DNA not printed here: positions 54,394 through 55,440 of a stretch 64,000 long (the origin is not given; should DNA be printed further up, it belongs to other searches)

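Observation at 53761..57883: Cluster of paralogous secreted proteins of unknown function with internal two-half symmetry and a conserved Cys pair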

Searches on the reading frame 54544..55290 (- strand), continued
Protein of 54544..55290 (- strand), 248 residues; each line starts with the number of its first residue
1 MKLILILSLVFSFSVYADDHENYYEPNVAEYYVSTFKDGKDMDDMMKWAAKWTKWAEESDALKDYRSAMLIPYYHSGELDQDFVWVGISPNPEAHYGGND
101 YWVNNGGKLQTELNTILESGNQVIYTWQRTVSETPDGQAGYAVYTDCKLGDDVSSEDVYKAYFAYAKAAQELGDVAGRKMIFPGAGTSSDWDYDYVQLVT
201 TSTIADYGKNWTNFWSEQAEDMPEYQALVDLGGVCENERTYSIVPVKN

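Call 52: search_protein_families(library=pfam, proteins=[L047:5293-7629:+, L047:7894-8595:-, L047:8580-9791:-, L050:4622-7885:+, L049:10908-13115:+, L049:8523-9815:+, L051:7800-9254:+, L051:10099-11205:+, L057:8842-9798:+, L057:5987-7378:+], max_evalue=0.001)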
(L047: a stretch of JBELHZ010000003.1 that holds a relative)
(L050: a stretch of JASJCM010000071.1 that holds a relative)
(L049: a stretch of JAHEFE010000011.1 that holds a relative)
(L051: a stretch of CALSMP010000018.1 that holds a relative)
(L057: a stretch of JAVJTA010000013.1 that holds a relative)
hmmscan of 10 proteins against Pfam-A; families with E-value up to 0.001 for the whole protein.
L047:5293-7629:+ (778 aa): 3 families
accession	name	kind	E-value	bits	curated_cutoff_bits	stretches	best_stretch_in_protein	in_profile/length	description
PF01011.28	PQQ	-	1.9e-214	714.2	26.7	1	163-738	1-595/595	Glucose/ethanol/alcohol dehydrogenase, beta-propeller domain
PF13360.13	PQQ_2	-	4.5e-24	85.8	27.6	2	345-493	2-143/233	Outer membrane protein assembly factor BamB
PF13570.13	Beta-prop_ACSF4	-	3e-08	33.9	133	0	653-725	72-139/329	Beta-alanine-activating enzyme, beta-propeller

L047:7894-8595:- (233 aa): 1 family
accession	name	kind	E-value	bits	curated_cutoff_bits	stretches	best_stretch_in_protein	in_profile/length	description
PF08856.16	DUF1826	-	4.2e-61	206.8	22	1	33-230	2-202/202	Protein of unknown function (DUF1826)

L047:8580-9791:- (403 aa): 2 families
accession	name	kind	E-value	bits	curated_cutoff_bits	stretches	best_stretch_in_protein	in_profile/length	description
PF02492.25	cobW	-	2e-55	187.6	20.7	1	10-214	1-179/180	CobW/HypB/UreG, nucleotide-binding domain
PF07683.19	CobW_C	-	9.7e-25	86.7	22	1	260-377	1-94/94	Cobalamin synthesis protein cobW C-terminal domain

L050:4622-7885:+ (1087 aa): 4 families
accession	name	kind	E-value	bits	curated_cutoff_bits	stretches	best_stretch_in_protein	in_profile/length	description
PF00082.27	Peptidase_S8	-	5e-51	174.2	21.8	1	205-719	1-288/288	Subtilase family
PF17766.7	fn3_6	-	2.3e-24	85.9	26.4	1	772-865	2-99/99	Fibronectin type-III domain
PF02225.27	PA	-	1.7e-13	51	23.9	1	511-586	10-95/95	PA domain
PF05922.21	Inhibitor_I9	-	2.5e-10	41.3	21.2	1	75-178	2-80/82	Peptidase inhibitor I9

L049:10908-13115:+ (735 aa): 1 family
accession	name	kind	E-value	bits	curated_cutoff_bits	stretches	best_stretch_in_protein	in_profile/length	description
PF01804.23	Penicil_amidase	-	3e-119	400.5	21.3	1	40-721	1-674/675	Penicillin amidase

L049:8523-9815:+ (430 aa): 3 families
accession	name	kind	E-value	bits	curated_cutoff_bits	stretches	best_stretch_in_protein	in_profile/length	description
PF00266.25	Aminotran_5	-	1.1e-67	229.1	21.5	2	34-302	1-281/371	Aminotransferase class-V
PF01053.26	Cys_Met_Meta_PP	-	5.4e-10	38.8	27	1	111-245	82-209/381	Cys/Met metabolism PLP-dependent enzyme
PF00155.27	Aminotran_1_2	-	2.5e-05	24.1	19.7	1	77-209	44-186/361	Aminotransferase class I and II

L051:7800-9254:+ (484 aa): 1 family
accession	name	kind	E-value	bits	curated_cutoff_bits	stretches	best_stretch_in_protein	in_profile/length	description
PF03009.23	GDPD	-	1.5e-21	78.1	23.6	1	191-471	2-244/244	Glycerophosphoryl diester phosphodiesterase family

L051:10099-11205:+ (368 aa): 2 families
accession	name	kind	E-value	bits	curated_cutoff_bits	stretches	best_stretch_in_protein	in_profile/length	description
PF06863.17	DUF1254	-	1.2e-08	35.7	22.2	1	77-138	1-62/133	Protein of unknown function (DUF1254)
PF06742.16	DUF1214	-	1.8e-06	28.9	25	1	273-350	22-111/112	Protein of unknown function (DUF1214)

L057:8842-9798:+ (318 aa): 2 families
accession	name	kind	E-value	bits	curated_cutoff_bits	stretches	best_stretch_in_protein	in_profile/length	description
PF05726.19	Pirin_C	-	8.7e-08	32.9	27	1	197-298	2-97/103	Pirin C-terminal cupin domain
PF02678.22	Pirin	-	0.00055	20.4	26.1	0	49-142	12-105/108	Pirin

L057:5987-7378:+ (463 aa): 2 families
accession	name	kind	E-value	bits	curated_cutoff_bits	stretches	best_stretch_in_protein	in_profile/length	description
PF11794.13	HpaB_N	-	3e-63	214.4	35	1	3-249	1-270/270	4-hydroxyphenylacetate 3-hydroxylase N terminal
PF03241.18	HpaB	-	5.5e-40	137.1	25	1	262-450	7-197/202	4-hydroxyphenylacetate 3-hydroxylase C terminal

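Call 61: search_protein_families(library=pfam, proteins=[L056:2691-4526:+, L056:4709-7261:+, L056:8114-8722:+, L056:8732-9205:+, L056:10811-12634:+, L056:12641-13699:+, L043:8170-9126:-], max_evalue=0.001)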
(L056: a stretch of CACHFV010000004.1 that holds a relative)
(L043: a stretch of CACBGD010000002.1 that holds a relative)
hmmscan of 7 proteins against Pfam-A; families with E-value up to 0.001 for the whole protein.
L056:2691-4526:+ (611 aa): 1 family
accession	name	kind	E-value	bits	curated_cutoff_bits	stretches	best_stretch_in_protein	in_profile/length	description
PF01401.24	Peptidase_M2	-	1.3e-199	665.1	23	1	34-611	3-581/581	Angiotensin-converting enzyme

L056:4709-7261:+ (850 aa): 2 families
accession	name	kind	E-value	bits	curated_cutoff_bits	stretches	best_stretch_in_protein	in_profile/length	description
PF00593.30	TonB_dep_Rec_b-barrel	-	7.6e-27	95.7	27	1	362-790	60-436/436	TonB dependent receptor-like, beta-barrel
PF07715.20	Plug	-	1.1e-19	71.3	23.9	1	41-162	3-107/107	TonB-dependent Receptor Plug Domain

L056:8114-8722:+ (202 aa): 0 families

L056:8732-9205:+ (157 aa): 0 families

L056:10811-12634:+ (607 aa): 1 family
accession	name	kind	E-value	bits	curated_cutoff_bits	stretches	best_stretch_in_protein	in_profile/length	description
PF12740.14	PETase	-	2.3e-08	34.2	28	1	19-153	17-144/263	PET hydrolase-like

L056:12641-13699:+ (352 aa): 3 families
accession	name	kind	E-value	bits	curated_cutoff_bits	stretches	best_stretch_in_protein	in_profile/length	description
PF10503.15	Esterase_PHB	-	4.6e-08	33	23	1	105-228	14-135/219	Esterase PHB depolymerase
PF00326.27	Peptidase_S9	-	1.8e-05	24.8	22.6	1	175-211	49-85/213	Prolyl oligopeptidase family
PF02230.22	Abhydrolase_2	-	2.4e-05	24.7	23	1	174-258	90-176/217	Phospholipase/Carboxylesterase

L043:8170-9126:- (318 aa): 1 family
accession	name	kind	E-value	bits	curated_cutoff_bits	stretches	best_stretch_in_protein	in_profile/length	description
PF09423.15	PhoD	-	3.9e-19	69.4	27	1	28-274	4-300/343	PhoD-like phosphatase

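Call 66: list_cluster_members(proteins=[P0002, P0027, P0041, P0095, P0083, P0108, P0113, P0201, P0062])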
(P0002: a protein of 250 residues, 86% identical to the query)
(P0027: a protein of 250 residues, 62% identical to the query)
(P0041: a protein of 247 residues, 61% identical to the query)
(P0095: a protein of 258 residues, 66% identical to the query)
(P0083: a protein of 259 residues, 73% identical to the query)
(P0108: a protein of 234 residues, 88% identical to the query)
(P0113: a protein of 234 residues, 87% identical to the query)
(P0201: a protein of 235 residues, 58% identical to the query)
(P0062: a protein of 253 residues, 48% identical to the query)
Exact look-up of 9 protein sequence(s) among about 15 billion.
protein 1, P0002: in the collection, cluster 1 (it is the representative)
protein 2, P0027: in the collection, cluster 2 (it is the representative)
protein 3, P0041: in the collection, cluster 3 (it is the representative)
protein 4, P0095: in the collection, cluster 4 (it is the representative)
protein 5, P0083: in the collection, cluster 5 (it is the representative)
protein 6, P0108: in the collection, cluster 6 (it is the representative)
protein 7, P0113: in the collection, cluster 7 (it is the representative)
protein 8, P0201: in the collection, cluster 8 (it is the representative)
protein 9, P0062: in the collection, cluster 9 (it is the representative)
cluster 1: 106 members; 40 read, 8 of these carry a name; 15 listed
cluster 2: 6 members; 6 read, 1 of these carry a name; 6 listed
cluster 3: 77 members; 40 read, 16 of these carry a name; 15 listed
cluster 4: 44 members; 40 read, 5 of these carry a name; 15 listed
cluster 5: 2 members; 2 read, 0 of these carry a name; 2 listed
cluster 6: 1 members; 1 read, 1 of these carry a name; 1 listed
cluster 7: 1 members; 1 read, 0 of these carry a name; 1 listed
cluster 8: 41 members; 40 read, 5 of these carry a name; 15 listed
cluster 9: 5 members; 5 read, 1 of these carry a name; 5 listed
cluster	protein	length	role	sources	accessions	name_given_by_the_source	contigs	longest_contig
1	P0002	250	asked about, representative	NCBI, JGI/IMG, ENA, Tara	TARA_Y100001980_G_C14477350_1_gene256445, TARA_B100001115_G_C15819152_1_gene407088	strand:- start:94 stop:846 length:753 start_codon:yes stop_codon:yes gene_type:complete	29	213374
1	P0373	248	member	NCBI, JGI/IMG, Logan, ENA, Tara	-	strand:- start:865 stop:1611 length:747 start_codon:yes stop_codon:yes gene_type:complete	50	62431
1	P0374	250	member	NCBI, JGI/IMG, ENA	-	hypothetical protein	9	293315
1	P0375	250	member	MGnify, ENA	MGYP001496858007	FL=1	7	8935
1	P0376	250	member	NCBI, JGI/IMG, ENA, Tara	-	hypothetical protein | strand:- start:127 stop:879 length:753 start_codon:yes stop_codon:yes gene_type:complete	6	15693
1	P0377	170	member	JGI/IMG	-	hypothetical protein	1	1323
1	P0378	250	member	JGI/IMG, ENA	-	hypothetical protein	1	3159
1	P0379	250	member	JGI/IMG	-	hypothetical protein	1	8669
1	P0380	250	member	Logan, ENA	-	-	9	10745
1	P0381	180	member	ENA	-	-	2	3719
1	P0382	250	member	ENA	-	-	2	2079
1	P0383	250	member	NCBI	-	-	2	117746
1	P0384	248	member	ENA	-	-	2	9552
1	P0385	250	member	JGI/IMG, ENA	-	-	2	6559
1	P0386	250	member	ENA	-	-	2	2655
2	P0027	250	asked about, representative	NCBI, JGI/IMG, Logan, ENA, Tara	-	hypothetical protein | strand:+ start:1932 stop:2684 length:753 start_codon:yes stop_codon:yes gene_type:complete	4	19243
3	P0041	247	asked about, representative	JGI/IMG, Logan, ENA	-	hypothetical protein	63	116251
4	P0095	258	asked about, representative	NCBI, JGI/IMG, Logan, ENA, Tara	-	strand:+ start:368 stop:1144 length:777 start_codon:yes stop_codon:yes gene_type:complete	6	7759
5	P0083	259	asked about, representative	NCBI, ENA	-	-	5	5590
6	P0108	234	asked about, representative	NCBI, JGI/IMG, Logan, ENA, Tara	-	strand:+ start:40 stop:744 length:705 start_codon:yes stop_codon:yes gene_type:complete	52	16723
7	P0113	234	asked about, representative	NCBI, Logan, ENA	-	-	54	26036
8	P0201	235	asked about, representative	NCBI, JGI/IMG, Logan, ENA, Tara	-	strand:+ start:130 stop:837 length:708 start_codon:yes stop_codon:yes gene_type:complete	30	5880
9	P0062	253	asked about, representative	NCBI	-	-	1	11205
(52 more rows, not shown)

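Call 67: search_protein_families(library=ncbifam, proteins=[L056:10811-12634:+, L056:12641-13699:+, L056:8114-8722:+, L056:8732-9205:+], max_evalue=0.001)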
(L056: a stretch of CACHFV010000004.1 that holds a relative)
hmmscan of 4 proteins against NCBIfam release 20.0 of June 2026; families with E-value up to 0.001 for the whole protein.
L056:10811-12634:+ (607 aa): 1 family
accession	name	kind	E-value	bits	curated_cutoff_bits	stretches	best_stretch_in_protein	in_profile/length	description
NF051441.1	BisHyethTerphBdeA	equivalog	7.4e-06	25.4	520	1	45-152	87-186/305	bis(hydroxyethyl) terephthalate hydrolase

L056:12641-13699:+ (352 aa): 6 families
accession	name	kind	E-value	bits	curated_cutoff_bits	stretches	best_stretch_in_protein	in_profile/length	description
NF050058.1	e_dPHAscl_type1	hypoth_equivalog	2.5e-40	138.7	150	1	85-342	3-276/276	extracellular catalytic domain type 1 short-chain-length polyhydroxyalkanoate depolymerase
TIGR01840.1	esterase_phb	subfamily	6.6e-16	58.4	107.85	1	93-228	2-133/213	PHB depolymerase family esterase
NF050059.1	e_dPHAscl_type2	hypoth_equivalog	3.1e-08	33.3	280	0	78-148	193-266/305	extracellular catalytic domain type 2 short-chain-length polyhydroxyalkanoate depolymerase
NF037973.1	metallo_SslE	exception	7.3e-07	26.9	3000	1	7-88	13-99/1519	lipoprotein metalloprotease SslE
NF053518.1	DipepPtdsDpp5Prph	equivalog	4.5e-05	22.2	900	1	130-225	449-541/655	dipeptidyl-peptidase Dpp5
NF050057.1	e_dPHAmcl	equivalog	0.00069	19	270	1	167-254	113-207/252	extracellular medium-chain-length polyhydroxyalkanoate depolymerase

L056:8114-8722:+ (202 aa): 0 families

L056:8732-9205:+ (157 aa): 0 families
